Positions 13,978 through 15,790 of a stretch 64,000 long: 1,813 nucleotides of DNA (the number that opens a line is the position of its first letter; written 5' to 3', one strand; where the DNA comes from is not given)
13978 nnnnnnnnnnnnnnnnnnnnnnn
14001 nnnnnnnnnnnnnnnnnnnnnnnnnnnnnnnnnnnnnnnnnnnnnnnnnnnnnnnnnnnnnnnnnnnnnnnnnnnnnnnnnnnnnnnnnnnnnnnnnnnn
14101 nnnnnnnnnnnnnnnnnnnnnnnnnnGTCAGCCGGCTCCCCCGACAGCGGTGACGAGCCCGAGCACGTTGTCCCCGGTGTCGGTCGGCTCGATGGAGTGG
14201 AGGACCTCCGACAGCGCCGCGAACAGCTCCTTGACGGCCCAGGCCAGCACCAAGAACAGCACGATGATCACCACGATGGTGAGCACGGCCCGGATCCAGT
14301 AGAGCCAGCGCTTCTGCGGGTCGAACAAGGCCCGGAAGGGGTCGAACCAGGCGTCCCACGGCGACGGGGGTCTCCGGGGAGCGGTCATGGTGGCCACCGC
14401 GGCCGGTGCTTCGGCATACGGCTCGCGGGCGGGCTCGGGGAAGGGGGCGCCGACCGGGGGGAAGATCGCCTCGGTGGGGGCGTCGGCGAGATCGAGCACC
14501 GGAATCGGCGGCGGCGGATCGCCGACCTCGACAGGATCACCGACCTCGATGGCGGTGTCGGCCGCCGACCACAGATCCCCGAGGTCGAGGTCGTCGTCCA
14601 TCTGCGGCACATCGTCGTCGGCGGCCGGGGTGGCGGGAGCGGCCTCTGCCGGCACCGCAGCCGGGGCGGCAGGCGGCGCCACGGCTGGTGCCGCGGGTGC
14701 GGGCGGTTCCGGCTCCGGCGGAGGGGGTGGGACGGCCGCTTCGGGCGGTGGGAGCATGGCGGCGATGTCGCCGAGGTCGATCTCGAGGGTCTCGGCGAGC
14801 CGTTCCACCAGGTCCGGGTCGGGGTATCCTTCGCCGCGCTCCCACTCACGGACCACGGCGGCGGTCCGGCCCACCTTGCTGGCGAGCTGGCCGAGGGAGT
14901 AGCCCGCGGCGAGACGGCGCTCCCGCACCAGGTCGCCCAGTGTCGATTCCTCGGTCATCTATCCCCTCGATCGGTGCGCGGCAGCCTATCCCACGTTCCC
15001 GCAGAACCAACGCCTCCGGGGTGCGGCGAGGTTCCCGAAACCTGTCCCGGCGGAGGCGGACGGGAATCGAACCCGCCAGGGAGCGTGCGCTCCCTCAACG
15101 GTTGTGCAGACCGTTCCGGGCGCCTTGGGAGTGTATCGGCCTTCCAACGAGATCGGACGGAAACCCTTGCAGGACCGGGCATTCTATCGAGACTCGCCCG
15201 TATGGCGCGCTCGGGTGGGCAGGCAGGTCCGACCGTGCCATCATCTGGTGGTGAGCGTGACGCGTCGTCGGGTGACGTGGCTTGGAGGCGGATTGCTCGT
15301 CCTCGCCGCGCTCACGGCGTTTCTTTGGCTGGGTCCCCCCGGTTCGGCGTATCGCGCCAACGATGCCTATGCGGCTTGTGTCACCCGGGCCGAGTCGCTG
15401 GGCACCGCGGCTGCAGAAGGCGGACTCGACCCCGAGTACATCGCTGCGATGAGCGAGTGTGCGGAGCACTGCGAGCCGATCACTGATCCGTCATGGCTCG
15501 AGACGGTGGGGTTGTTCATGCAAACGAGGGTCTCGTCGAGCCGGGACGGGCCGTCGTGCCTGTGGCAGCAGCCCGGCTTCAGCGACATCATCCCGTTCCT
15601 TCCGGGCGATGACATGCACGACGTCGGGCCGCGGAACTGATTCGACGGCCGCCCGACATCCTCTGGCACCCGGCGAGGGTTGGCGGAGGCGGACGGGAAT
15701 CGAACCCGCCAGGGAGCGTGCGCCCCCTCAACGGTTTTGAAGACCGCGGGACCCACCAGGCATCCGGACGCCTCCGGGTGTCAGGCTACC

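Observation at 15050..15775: selC (tRNA-Sec) with a degenerate direct duplicate 630 bp away; no integrase and no sel genes in the window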

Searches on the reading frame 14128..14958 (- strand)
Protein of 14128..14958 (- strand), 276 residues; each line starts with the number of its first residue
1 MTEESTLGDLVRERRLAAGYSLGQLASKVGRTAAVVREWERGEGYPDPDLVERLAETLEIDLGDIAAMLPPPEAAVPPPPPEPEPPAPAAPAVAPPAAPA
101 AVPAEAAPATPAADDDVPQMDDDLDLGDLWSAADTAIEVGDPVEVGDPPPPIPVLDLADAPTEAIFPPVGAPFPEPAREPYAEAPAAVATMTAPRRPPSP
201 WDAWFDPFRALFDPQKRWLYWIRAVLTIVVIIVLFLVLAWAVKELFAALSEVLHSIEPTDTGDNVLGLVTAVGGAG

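Call 16: search_protein_families(library=pfam, proteins=[window:14128-14958:-], max_evalue=0.01)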
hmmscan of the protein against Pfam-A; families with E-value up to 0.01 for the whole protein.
window:14128-14958:- (276 aa): 2 families
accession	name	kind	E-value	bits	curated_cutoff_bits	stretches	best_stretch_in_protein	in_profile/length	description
PF13560.12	HTH_31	-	1.7e-10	41.5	27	1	7-63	2-59/64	Helix-turn-helix domain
PF01381.28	HTH_3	-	3.1e-09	37.2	23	1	11-64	1-54/55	Helix-turn-helix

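Call 21: find_related_loci(query=window:14128-14958:-, collection=genome_contigs, flank=6000)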
Query window:14128-14958:- (276 aa) in genome_contigs; peptide patterns used: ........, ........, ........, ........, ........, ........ (x = any residue, [..] = any of these).
167 stretches matched a pattern; 3 encode a relative of the query (tblastn E <= 1e-3); 3 distinct loci.
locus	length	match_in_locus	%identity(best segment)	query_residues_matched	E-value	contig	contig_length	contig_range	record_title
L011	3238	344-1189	74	1-274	6e-94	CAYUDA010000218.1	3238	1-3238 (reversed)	MAG TPA_asm: uncultured Acidimicrobiaceae bacterium isolate SRP185410_co2_234 genome assembly, contig: NODE_50802_length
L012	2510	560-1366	63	1-274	2e-84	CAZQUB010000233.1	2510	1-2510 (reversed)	MAG TPA_asm: uncultured Acidimicrobiaceae bacterium isolate binchicken_co129_54 genome assembly, contig: NODE_177614_len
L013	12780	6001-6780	57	1-276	2e-82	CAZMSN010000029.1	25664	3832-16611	MAG TPA_asm: uncultured Acidimicrobiaceae bacterium isolate binchicken_co89_470 genome assembly, contig: NODE_3039_lengt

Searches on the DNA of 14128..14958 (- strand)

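Call 26: search_rna_families(sources=[L011, L012, L013, L014, L015, L016], threshold=evalue, max_evalue=0.1, show_alignments=6)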
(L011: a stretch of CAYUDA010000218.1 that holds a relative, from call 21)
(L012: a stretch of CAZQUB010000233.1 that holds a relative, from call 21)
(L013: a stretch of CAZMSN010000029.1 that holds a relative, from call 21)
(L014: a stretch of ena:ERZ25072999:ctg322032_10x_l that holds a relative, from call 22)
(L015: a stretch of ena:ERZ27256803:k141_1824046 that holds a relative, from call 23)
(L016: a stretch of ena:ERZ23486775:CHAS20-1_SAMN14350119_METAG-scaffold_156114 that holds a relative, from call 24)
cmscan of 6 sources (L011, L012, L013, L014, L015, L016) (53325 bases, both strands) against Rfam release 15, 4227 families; matches with E-value up to 0.1: 1.
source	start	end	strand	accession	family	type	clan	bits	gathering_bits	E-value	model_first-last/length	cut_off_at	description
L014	17882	17962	-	RF00162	SAM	Cis-reg; riboswitch;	CL00012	68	44.4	8.3e-14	1-108/108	no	SAM riboswitch aptamer (S box leader)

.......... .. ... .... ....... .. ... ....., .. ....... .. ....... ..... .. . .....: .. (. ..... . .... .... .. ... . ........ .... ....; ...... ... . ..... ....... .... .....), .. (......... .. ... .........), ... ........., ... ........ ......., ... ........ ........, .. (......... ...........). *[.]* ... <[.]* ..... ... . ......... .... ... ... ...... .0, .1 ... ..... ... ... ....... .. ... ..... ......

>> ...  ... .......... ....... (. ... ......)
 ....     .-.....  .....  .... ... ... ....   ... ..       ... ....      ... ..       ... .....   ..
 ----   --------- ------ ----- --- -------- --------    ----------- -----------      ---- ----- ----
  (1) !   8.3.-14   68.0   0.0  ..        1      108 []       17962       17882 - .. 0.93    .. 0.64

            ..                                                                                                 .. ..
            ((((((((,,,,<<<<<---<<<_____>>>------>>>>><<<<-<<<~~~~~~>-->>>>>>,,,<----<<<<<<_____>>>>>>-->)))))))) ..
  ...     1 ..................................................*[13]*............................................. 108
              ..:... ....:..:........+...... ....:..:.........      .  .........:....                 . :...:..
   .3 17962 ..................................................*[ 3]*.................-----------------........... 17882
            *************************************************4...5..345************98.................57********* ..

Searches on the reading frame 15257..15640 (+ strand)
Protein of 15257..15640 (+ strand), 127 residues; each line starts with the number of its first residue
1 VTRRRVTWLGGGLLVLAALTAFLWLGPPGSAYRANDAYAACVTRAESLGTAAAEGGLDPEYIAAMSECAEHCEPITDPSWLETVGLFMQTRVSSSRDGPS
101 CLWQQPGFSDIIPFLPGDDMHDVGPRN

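Call 16: search_protein_families(library=pfam, proteins=[window:15257-15640:+], max_evalue=0.01)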
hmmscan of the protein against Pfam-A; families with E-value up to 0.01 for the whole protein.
window:15257-15640:+ (127 aa): 0 families

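Call 20: find_homologous_proteins(query=window:15257-15640:+, max_evalue=0.001)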
Query window:15257-15640:+ (127 aa): 5 proteins with E <= 0.001 among 50 candidates.
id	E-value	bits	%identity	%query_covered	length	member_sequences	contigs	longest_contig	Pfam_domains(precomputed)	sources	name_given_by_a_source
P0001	5.5e-73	261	99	91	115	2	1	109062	-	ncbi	-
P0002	1.1e-46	176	64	98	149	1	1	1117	-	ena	-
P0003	1.2e-45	173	65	98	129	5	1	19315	-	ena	-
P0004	6.2e-39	151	59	91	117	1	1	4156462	-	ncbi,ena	-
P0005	2.3e-27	114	75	54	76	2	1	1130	-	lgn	-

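Call 22: find_encoding_contigs(protein=P0004, flank=10000, max_places=4)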
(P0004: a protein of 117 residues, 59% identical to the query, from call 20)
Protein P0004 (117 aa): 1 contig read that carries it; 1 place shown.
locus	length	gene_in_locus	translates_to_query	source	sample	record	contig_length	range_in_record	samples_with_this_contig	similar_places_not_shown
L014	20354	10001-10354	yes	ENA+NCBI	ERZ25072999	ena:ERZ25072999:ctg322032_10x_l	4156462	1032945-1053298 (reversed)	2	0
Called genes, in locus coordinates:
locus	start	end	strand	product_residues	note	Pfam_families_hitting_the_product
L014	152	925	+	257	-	PF01209:Ubie_methyltran, PF13489:Methyltransf_23 (weak), PF13649:Methyltransf_25, PF13847:Methyltransf_31, PF08241:Methyltransf_11, PF08242:Methyltransf_12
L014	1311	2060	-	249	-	PF13489:Methyltransf_23, PF01209:Ubie_methyltran (faint), PF13847:Methyltransf_31, PF08241:Methyltransf_11, PF08242:Methyltransf_12, PF13649:Methyltransf_25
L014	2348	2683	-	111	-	PF01850:PIN (weak)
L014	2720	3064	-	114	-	-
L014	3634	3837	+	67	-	-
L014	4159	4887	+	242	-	PF00072:Response_reg, PF00196:GerE, PF08281:Sigma70_r4_2 (weak)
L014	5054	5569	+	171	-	-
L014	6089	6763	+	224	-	PF04545:Sigma70_r4, PF08281:Sigma70_r4_2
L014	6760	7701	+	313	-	-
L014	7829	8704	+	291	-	-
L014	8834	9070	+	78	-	PF02604:PhdYeFM_antitox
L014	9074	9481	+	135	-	PF01850:PIN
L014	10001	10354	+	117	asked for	-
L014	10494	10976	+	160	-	PF04893:Yip1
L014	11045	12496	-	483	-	PF00479:G6PD_N, PF02781:G6PD_C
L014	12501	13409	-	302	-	PF03446:NAD_binding_2, PF03807:F420_oxidored (weak), PF00393:6PGD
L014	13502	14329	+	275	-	PF13714:PEP_mutase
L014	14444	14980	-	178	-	PF04075:F420H2_quin_red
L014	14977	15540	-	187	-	PF02629:CoA_binding (weak), PF13380:CoA_binding_2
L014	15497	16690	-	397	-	PF01041:DegT_DnrJ_EryC1, PF01053:Cys_Met_Meta_PP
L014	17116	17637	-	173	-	PF02566:OsmC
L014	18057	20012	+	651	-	PF05649:Peptidase_M13_N, PF01431:Peptidase_M13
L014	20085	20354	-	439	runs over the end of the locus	-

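Call 23: find_encoding_contigs(protein=P0003, flank=10000, max_places=4)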
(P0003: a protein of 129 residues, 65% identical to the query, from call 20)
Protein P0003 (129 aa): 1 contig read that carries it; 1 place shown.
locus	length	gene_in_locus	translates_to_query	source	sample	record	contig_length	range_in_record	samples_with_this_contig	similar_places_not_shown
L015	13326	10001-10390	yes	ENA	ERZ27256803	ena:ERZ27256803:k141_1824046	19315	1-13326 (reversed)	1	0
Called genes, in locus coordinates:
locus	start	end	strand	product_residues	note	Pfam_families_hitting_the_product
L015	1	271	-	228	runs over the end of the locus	-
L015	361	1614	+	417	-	PF00155:Aminotran_1_2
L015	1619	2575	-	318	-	PF02558:ApbA, PF08546:ApbA_C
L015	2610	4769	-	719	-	PF11897:DUF3417, PF00343:Phosphorylase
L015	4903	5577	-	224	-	-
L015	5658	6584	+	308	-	PF00698:Acyl_transf_1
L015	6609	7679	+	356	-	PF08545:ACP_syn_III, PF08541:ACP_syn_III_C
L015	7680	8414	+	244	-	PF00106:adh_short, PF08659:KR, PF13561:adh_short_C2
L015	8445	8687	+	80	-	PF00550:PP-binding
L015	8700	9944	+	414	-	PF00109:ketoacyl-synt, PF02801:Ketoacyl-synt_C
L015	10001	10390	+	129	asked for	-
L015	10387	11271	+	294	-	PF20181:DUF6544, PF21900:DUF6920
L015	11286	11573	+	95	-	PF02604:PhdYeFM_antitox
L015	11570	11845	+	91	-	PF05016:ParE_toxin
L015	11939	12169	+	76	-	PF07362:CcdA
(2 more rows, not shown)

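Call 24: find_encoding_contigs(protein=P0002, flank=10000, max_places=4)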
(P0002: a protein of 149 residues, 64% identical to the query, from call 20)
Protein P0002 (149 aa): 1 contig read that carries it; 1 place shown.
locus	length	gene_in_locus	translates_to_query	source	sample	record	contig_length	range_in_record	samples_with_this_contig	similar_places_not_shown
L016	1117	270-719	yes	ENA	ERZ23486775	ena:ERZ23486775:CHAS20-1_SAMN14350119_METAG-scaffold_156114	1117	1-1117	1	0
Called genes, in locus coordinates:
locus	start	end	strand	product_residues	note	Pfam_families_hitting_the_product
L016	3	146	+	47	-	?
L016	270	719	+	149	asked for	-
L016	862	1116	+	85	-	?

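Call 59: search_protein_families(library=phrogs, proteins=[window:15257-15640:+], max_evalue=0.01)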
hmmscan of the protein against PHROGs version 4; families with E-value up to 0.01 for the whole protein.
window:15257-15640:+ (127 aa): 0 families
